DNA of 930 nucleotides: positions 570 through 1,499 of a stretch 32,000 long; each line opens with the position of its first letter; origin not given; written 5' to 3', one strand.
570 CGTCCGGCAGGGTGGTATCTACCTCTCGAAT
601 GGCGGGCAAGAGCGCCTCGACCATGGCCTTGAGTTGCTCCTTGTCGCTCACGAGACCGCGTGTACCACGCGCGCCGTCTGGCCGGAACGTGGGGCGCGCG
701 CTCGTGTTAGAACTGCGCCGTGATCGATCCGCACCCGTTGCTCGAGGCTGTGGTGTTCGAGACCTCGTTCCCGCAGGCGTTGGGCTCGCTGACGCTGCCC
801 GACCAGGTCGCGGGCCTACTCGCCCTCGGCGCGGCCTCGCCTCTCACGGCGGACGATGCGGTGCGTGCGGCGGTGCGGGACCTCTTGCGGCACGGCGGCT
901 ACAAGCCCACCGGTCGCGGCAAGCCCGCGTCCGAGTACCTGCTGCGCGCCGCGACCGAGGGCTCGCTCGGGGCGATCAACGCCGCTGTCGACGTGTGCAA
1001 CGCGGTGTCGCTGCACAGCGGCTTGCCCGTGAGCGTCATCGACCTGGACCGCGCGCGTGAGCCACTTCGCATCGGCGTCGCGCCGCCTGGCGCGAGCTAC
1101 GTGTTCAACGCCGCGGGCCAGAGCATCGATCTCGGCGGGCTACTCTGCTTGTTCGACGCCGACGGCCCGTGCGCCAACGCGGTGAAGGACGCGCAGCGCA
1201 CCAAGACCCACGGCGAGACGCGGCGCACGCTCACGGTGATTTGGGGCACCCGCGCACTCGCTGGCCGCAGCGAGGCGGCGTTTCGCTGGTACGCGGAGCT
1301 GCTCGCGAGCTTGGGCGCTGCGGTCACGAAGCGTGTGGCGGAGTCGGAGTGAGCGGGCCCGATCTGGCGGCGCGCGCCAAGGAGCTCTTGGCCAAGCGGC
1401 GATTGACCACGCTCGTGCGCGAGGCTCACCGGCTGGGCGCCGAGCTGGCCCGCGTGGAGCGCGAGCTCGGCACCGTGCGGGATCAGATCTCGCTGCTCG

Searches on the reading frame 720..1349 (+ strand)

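Call 22: search_protein_families(library=pfam, proteins=[window:720-1349:+], max_evalue=0.001)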
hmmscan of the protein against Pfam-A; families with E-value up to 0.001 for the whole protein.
window:720-1349:+ (210 aa): 1 family
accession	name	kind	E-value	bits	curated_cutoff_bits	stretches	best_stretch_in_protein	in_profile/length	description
PF03483.22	B3_4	-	2.7e-07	30.8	29.3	1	68-173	17-123/174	B3/4 domain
